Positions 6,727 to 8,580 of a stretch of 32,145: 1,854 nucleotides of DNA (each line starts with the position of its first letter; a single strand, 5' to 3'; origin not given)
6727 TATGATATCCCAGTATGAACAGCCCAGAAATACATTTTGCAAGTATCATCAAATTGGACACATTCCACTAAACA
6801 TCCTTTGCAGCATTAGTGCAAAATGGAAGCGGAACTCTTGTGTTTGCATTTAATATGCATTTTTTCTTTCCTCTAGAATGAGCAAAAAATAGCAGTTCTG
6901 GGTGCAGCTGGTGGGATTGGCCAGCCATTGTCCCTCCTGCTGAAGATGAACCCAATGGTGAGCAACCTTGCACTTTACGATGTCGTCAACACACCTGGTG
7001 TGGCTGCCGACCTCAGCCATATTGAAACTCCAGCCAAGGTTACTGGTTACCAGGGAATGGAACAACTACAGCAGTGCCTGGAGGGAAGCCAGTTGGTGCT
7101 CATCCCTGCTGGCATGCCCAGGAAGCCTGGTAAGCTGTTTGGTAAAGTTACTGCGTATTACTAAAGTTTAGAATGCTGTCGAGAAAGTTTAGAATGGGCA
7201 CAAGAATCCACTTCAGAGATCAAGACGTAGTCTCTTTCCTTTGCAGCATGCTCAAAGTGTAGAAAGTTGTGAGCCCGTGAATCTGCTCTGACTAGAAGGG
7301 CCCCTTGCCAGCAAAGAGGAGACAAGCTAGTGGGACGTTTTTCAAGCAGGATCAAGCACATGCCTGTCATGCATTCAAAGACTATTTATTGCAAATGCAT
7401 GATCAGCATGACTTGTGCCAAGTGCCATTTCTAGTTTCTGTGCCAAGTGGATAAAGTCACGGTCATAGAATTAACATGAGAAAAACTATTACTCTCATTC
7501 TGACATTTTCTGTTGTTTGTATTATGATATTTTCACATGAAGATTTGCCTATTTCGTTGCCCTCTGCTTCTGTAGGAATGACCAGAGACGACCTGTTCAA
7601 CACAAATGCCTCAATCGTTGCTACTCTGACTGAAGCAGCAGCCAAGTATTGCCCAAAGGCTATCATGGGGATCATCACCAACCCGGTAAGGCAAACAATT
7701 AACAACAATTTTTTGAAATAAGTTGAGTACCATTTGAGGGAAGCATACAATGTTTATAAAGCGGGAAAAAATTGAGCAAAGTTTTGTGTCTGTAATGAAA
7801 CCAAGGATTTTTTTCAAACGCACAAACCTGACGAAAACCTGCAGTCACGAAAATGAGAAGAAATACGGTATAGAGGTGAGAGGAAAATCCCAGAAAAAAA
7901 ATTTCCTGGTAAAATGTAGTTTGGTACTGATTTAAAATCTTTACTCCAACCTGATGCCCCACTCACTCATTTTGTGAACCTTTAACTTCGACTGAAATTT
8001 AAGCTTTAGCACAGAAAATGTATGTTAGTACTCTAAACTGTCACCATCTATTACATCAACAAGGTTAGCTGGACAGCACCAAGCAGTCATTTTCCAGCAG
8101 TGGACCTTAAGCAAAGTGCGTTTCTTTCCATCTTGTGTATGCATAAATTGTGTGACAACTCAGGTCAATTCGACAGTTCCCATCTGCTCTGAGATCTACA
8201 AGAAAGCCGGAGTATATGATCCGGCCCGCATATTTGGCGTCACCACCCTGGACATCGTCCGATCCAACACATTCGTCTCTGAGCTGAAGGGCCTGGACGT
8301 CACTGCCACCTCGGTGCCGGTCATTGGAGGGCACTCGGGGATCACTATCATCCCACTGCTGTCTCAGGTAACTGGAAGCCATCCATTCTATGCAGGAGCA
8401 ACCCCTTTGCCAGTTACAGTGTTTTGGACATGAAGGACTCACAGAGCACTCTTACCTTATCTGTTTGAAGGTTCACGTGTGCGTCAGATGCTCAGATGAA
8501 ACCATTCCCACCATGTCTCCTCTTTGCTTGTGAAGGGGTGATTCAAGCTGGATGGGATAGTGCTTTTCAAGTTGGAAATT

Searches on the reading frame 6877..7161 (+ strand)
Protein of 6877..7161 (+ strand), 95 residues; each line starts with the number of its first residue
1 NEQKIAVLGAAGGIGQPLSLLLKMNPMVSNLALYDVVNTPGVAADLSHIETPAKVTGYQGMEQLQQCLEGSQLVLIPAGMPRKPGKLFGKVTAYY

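Call 36: search_protein_families(library=pfam, proteins=[window:6877-7161:+], max_evalue=0.001)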
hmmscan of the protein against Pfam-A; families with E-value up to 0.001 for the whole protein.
window:6877-7161:+ (95 aa): 1 family
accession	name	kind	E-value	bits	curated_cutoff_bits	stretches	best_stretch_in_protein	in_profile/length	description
PF00056.29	Ldh_1_N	-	1.4e-24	87.1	27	1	4-86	2-85/141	lactate/malate dehydrogenase, NAD binding domain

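Call 69: search_solved_structures(query=window:6877-7161:+, max_evalue=1e-10)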
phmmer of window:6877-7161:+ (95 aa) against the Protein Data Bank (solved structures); distinct sequences matched with E-value up to 1e-10: 21.
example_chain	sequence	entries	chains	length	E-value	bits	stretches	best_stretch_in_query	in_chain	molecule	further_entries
4wle_A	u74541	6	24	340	1.9e-34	121.1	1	1-86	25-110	Malate dehydrogenase, mitochondrial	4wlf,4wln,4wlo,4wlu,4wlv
2dfd_A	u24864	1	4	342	1.9e-34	121.1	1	1-86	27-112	Malate dehydrogenase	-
1mld_A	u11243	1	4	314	7.3e-34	119.2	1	4-86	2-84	MALATE DEHYDROGENASE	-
1smk_A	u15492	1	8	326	4.2e-31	110.4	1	4-86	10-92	Malate dehydrogenase, glyoxysomal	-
1sev_A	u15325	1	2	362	5.1e-31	110.1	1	4-86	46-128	Malate dehydrogenase, glyoxysomal precursor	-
8j5d_B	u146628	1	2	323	8.5e-30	106.2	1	3-86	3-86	Malate dehydrogenase, chloroplastic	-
8xku_I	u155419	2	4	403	1.3e-29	105.7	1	3-86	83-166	Malate dehydrogenase, chloroplastic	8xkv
5zi2_A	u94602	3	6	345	1.6e-24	89.4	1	4-86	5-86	Malate dehydrogenase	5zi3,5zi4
4e0b_A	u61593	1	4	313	8.5e-22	80.7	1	1-86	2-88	Malate dehydrogenase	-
6ka1_A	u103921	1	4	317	3.1e-21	78.9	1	3-86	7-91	Malate dehydrogenase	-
5z3w_A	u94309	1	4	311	3.9e-21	78.5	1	4-86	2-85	Malate dehydrogenase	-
7cgc_A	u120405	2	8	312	3.9e-21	78.5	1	4-86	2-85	Malate dehydrogenase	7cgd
2pwz_A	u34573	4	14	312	4e-21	78.5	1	4-86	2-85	Malate dehydrogenase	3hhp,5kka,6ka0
9wxs_A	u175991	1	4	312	4e-21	78.5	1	4-86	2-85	Malate dehydrogenase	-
1ib6_A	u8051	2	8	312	4.1e-21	78.5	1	4-86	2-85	MALATE DEHYDROGENASE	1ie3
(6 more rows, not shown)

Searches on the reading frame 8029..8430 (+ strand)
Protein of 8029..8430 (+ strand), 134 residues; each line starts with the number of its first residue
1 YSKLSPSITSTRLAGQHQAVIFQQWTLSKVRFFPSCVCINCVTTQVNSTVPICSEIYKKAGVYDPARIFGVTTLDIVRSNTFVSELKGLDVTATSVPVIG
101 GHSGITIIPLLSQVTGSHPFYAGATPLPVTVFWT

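Call 36: search_protein_families(library=pfam, proteins=[window:8029-8430:+], max_evalue=0.001)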
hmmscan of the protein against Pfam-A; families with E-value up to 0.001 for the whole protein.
window:8029-8430:+ (134 aa): 1 family
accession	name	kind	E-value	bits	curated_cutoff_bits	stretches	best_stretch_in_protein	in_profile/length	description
PF02866.23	Ldh_1_C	-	2.6e-11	44.3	22.6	1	72-117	1-56/174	lactate/malate dehydrogenase, alpha/beta C-terminal domain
